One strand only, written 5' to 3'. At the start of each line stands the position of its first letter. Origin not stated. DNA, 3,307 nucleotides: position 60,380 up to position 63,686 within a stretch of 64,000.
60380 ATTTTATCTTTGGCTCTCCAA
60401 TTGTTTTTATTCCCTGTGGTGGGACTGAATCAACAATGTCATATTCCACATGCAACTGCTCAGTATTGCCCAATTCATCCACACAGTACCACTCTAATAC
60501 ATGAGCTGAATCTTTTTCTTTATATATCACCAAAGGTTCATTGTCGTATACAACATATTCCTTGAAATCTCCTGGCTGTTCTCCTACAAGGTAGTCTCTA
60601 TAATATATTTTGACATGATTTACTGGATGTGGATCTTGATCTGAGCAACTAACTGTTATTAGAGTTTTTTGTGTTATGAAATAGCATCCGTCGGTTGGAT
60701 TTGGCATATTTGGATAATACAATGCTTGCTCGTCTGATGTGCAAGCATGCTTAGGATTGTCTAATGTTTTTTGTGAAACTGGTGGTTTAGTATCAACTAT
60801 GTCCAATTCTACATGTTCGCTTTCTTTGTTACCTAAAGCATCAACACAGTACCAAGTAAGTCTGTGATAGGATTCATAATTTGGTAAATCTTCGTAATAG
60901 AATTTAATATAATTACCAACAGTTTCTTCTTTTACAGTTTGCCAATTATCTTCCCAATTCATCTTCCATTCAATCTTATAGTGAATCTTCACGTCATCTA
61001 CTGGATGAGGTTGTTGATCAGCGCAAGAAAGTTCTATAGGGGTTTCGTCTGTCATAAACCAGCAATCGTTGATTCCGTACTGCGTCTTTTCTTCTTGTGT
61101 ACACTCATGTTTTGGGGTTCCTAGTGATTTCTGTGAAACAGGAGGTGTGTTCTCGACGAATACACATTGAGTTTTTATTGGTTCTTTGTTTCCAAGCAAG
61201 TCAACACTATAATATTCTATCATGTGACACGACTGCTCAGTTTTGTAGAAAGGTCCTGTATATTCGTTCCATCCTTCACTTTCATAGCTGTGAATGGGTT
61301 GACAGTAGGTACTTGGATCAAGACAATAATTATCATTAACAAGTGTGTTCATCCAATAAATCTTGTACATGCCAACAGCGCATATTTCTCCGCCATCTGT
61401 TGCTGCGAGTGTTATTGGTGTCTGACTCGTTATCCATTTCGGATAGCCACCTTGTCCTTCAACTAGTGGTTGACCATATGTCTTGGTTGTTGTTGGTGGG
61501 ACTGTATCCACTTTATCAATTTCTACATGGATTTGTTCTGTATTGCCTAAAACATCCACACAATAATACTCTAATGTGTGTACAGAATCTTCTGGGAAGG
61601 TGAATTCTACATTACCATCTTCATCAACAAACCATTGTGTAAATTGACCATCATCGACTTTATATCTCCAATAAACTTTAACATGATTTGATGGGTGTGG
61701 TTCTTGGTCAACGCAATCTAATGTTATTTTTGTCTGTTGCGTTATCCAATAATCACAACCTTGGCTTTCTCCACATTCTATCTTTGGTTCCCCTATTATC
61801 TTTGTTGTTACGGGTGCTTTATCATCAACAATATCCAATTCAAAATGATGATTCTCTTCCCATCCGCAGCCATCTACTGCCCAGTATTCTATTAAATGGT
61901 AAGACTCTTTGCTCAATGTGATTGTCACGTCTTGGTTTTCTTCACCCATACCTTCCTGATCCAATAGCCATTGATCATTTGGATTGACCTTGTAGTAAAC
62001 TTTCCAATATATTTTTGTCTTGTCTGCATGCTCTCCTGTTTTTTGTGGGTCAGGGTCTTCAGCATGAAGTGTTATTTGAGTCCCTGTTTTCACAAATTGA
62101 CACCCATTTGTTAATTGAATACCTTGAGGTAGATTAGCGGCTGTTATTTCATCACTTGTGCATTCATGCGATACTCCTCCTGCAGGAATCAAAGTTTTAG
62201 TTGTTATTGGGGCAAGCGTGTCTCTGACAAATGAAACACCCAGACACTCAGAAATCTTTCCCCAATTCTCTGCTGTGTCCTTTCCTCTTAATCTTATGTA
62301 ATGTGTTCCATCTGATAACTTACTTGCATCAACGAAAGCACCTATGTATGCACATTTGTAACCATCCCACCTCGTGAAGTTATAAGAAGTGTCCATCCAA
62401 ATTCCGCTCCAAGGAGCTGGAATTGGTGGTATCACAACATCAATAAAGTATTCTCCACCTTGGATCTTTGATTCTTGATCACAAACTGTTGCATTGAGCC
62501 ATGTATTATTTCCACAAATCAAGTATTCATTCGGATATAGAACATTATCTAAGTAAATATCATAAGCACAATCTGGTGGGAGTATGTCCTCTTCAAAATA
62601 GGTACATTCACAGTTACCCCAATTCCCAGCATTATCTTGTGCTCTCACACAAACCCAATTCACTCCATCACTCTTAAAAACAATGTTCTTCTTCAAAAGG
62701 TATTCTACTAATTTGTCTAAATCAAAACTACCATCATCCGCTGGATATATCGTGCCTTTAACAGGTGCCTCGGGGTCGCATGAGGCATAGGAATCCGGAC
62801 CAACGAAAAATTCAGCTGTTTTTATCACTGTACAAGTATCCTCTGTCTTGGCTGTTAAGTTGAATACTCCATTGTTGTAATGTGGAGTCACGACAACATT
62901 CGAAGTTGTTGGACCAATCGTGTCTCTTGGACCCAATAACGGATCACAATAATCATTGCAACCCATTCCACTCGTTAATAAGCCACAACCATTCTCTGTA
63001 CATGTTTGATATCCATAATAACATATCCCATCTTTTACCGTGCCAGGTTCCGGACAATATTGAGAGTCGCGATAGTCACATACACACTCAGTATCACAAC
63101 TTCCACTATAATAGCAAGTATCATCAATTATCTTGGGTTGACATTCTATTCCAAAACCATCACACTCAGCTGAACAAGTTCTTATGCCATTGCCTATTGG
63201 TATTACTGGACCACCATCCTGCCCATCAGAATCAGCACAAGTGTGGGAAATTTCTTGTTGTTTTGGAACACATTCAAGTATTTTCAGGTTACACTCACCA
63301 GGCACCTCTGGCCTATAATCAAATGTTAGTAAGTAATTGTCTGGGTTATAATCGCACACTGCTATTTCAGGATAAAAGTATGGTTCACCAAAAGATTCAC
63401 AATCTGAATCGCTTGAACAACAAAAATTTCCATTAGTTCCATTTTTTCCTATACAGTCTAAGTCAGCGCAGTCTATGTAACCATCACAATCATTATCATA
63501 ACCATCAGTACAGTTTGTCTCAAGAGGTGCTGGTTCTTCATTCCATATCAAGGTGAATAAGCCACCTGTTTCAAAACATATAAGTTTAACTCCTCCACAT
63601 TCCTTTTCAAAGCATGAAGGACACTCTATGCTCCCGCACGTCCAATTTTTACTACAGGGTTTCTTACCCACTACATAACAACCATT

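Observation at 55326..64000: Third giant protein (>2890 aa, minus strand, runs off the window): Cys-rich, acidic, built from >10 tandem beta-sandwich-like domains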

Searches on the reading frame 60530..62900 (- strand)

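Call 38: search_protein_families(library=pfam, proteins=[window:60530-62900:-], max_evalue=10)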
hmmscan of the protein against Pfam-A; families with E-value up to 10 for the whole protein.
window:60530-62900:- (790 aa): 5 families
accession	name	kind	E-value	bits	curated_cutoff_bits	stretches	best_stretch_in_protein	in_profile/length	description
PF19077.6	Big_13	-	0.0026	18.6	27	1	387-462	24-101/102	Bacterial Ig-like domain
PF20862.2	DUF6843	-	0.034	14.5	27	1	558-594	56-93/110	Family of unknown function (DUF6843)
PF06145.16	Corona_NS1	-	0.071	13.1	25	1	402-409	17-24/29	Coronavirus nonstructural protein NS1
PF17957.7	Big_7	-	0.14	13.2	24.1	0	734-775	7-47/70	Bacterial Ig domain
PF12093.14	bCoV_NS8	-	0.21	12.4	27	1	615-686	15-88/126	Betacoronavirus NS8 protein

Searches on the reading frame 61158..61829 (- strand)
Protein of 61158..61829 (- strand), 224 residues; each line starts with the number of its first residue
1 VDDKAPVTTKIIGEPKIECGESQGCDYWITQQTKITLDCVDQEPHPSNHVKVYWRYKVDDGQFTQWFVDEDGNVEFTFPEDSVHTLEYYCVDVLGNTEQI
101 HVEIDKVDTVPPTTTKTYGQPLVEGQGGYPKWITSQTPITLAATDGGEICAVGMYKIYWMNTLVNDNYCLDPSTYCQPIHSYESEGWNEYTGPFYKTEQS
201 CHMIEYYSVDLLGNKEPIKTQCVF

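Call 36: search_solved_structures(query=A2, max_evalue=1)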
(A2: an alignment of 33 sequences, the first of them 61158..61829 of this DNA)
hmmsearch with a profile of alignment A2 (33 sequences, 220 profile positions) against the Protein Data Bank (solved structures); distinct sequences matched with E-value up to 1: 0.

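Call 39: predict_structure(alignment_id=A2)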
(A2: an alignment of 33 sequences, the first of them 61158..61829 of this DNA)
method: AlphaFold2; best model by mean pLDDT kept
length: 224 residues; sequences in the alignment: 33
mean_pLDDT: 96.2   pTM: 0.85
mean pLDDT of the five models: 96.2, 96.0, 95.6, 95.4, 95.1
residues with pLDDT >= 90: 208; 70-90: 16; 50-70: 0; < 50: 0
segments of 3 or more residues with pLDDT < 50: none
pLDDT, mean of each block of 10 residues (from residue 1): 95 97 95 98 91 98 98 97 98 97 97 98 94 98 89 96 97 92 97 97 98 98 97
secondary structure, 60 per line:
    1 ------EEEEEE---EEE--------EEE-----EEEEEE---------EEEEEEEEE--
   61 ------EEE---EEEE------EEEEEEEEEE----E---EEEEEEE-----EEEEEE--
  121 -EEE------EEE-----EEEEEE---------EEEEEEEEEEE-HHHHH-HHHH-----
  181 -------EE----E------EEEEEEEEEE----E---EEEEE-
elements in order: E7-12 E16-18 E27-29 E35-40 E50-58 E67-69 E73-76 E83-92 E101-107 E113-118 E122-124 E131-133 E139-144 E154-164 H166-170 H172-175 E201-210 E219-223

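Call 42: fold_search(model_id=the predicted structure, library=pdb)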
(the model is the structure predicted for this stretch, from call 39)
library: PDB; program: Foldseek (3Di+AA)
matches with E <= 10: 1847; with E <= 0.001: 76
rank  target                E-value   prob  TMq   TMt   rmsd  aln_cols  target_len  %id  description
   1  1qg3_B                2.2e-05  1.00  0.42  0.46   7.8       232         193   11  CRYSTAL STRUCTURE OF A TANDEM PAIR OF FIBRONECTIN TYPE III DOMAINS FROM THE CYTOPLASMIC TAIL OF INTEGRIN ALPHA6 BETA4 (released 1999-08-20)
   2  8iyk_F                2.6e-05  1.00  0.31  0.11  10.8       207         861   12  Tail tip conformation 1 of phage lambda tail (released 2023-10-18)
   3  2gee                  2.7e-05  1.00  0.30  0.34  11.2       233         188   13  Crystal Structure of Human Type III Fibronectin Extradomain B and Domain 8 (released 2006-10-17)
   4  8xci_Z                3.4e-05  1.00  0.33  0.23   7.9       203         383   10  Open state of central tail fiber of bacteriophage lambda upon binding to LamB (released 2024-05-01)
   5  5e53_A                3.4e-05  1.00  0.32  0.27  11.3       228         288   10  Crystal structure of chicken CNTN1 FN1-FN3 domains (released 2016-08-31)
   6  4q58_D                3.6e-05  1.00  0.45  0.50   6.4       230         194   10  Crystal structure of the plectin 1a actin-binding domain/integrin beta 4 fragment complex (released 2014-07-23)
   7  5x83_B                4.2e-05  1.00  0.40  0.43   7.3       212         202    7  Structure of DCC FN456 domains (released 2017-09-06)
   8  8k35_A                6.0e-05  1.00  0.33  0.11  11.0       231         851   12  Structure of the bacteriophage lambda tail tip complex (released 2023-11-15)
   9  4yfe_A                9.7e-05  1.00  0.40  0.45   9.4       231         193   11  Crystal structure of PTP delta Fn1-Fn2 (released 2015-05-06)
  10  8xci_F                1.2e-04  1.00  0.35  0.23  11.9       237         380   12  Open state of central tail fiber of bacteriophage lambda upon binding to LamB (released 2024-05-01)
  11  9e7m_Ja               1.3e-04  1.00  0.32  0.11  10.7       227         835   11  In situ cryoEM structure of bacteriophage Ur-lambda tail tip complex (released 2025-11-05)
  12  2yn3_A                1.3e-04  1.00  0.51  0.43   8.1       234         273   13  Structural insight into the giant calcium-binding adhesin SiiE: implications for the adhesion of Salmonella enterica t (released 2013-04-03)
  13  7mro                  1.3e-04  1.00  0.39  0.32   7.4       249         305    8  Zebrafish CNTN4 FN1-FN3 domains (released 2022-01-05)
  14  5e53_D                1.4e-04  1.00  0.33  0.27  11.1       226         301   11  Crystal structure of chicken CNTN1 FN1-FN3 domains (released 2016-08-31)
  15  4yfg_A                1.6e-04  1.00  0.44  0.24   8.2       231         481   10  Crystal structure of PTP delta meA3/meB minus variant Ig1-Fn1 (released 2015-05-06)
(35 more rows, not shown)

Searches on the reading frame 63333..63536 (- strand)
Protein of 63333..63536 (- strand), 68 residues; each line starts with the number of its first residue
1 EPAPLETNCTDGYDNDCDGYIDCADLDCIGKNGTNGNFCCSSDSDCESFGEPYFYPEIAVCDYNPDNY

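Call 70: search_solved_structures(query=window:63333-63536:-, max_evalue=10, show_alignments=2)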
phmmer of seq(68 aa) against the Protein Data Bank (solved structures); distinct sequences matched with E-value up to 10: 4.
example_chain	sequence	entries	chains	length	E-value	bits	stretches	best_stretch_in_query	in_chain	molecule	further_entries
7plp_A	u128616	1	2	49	0.0019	22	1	4-30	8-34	Teneurin-4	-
8fia_A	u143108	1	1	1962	0.66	14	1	7-38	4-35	Teneurin-m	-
8iml_3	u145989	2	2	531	1.1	13.3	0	9-31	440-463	CpcJ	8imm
9k9w_a9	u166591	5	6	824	1.5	12.9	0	5-26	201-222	Glr1262 protein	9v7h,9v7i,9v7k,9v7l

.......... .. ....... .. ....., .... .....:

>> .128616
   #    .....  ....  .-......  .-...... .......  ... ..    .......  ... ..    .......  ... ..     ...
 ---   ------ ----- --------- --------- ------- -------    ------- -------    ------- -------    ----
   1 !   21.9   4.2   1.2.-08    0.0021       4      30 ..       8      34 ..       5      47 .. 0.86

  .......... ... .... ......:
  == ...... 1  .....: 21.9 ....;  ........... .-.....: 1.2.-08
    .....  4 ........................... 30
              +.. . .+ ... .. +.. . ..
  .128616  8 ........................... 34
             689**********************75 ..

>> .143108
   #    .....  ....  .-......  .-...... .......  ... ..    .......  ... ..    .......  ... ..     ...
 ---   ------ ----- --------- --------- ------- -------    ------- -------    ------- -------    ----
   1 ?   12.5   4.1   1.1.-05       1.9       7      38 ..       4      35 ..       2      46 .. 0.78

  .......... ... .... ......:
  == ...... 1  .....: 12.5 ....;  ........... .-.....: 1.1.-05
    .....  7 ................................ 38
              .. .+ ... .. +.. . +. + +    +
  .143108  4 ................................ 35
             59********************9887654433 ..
